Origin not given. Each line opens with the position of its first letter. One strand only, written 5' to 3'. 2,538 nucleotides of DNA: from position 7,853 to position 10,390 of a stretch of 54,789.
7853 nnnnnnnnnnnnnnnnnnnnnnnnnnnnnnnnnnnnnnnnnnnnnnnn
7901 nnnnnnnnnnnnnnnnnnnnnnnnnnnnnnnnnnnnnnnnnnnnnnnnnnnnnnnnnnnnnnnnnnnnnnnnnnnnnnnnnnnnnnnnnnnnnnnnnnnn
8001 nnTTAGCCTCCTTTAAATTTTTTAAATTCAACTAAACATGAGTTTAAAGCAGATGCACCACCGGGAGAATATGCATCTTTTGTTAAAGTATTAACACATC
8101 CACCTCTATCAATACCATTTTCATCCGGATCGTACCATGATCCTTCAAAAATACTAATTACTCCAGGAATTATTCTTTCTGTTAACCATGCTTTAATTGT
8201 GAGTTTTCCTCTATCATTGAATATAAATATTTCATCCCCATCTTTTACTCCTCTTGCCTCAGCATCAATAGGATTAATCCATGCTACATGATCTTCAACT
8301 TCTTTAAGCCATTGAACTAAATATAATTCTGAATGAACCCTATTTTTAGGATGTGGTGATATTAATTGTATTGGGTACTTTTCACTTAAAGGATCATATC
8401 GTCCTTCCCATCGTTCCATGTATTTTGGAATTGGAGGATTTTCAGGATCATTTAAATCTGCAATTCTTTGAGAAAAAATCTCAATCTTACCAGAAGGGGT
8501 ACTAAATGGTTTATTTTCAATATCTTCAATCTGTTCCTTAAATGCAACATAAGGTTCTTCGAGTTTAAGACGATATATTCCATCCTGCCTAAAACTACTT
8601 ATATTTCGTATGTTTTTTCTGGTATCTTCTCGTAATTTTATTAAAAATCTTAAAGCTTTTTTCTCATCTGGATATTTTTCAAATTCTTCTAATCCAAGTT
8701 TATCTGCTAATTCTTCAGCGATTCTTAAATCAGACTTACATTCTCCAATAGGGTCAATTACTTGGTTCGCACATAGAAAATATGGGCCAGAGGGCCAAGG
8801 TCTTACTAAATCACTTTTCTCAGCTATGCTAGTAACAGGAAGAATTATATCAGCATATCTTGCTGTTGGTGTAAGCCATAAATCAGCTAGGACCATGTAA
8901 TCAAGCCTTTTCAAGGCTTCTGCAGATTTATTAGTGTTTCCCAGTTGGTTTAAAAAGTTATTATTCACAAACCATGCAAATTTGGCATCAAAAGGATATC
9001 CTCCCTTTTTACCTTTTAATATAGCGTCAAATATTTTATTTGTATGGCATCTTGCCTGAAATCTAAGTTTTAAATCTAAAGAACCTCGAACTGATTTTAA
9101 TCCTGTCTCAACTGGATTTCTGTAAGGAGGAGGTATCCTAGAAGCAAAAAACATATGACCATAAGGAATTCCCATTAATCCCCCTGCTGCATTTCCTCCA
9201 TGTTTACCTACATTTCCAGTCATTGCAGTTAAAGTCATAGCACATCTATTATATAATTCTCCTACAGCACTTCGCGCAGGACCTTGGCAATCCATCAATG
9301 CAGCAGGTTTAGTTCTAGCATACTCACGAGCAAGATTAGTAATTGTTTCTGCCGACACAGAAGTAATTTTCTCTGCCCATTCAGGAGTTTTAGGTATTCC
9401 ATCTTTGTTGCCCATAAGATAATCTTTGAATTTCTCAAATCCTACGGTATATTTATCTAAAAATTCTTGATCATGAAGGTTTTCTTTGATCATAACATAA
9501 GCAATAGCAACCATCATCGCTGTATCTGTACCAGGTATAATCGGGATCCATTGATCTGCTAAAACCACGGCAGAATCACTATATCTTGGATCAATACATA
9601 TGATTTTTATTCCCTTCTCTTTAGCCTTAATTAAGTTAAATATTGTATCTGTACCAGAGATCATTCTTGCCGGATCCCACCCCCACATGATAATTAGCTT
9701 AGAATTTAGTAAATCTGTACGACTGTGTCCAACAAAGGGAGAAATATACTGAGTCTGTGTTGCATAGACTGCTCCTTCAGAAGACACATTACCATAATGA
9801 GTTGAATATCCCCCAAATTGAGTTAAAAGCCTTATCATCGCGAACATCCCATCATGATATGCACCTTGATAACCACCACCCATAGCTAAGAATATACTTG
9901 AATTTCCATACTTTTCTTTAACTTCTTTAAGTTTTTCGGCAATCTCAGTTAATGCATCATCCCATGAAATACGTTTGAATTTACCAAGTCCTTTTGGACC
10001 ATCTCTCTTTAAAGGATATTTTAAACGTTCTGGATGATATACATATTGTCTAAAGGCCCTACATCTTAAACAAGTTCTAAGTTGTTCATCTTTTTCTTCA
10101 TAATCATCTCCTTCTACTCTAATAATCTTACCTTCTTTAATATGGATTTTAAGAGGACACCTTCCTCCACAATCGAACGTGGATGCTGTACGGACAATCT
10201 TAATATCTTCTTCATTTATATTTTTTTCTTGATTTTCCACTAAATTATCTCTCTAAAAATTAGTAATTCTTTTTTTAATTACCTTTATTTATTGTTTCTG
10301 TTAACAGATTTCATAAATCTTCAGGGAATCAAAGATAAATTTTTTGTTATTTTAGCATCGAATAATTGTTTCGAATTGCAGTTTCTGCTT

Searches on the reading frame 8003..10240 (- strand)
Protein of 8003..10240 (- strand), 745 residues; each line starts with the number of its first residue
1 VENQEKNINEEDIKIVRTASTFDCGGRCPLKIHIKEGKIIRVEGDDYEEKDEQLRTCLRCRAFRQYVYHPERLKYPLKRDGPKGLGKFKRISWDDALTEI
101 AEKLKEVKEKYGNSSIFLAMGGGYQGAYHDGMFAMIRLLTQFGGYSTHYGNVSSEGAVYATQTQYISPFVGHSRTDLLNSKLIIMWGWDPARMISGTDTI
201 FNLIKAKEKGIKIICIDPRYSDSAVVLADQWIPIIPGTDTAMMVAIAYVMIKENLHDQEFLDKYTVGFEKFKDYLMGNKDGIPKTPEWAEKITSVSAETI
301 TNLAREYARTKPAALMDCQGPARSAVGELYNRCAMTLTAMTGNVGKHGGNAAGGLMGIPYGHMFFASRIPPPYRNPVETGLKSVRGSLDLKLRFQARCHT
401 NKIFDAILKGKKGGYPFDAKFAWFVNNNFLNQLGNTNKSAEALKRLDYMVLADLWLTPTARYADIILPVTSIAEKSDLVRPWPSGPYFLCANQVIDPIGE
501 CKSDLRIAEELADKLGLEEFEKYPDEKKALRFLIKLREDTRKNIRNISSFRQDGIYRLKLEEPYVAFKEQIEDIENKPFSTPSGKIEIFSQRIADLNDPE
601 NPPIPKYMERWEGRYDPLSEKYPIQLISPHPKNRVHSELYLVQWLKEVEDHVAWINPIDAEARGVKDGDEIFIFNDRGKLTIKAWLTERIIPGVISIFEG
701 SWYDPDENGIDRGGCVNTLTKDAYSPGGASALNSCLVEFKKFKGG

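Call 63: search_protein_families(library=pfam, proteins=[window:8003-10240:-], max_evalue=0.001)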
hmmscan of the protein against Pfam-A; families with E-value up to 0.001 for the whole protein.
window:8003-10240:- (745 aa): 3 families
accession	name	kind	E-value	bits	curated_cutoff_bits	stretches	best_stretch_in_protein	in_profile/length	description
PF00384.28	Molybdopterin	-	8.3e-51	173.5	24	1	72-513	1-352/353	Molybdopterin oxidoreductase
PF01568.27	Molydop_binding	-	3e-25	88.8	26.8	1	625-728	2-101/110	Molydopterin dinucleotide binding domain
PF04879.21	Molybdop_Fe4S4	-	2.4e-07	31.1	22.7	1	14-69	2-55/55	Molybdopterin oxidoreductase Fe4S4 domain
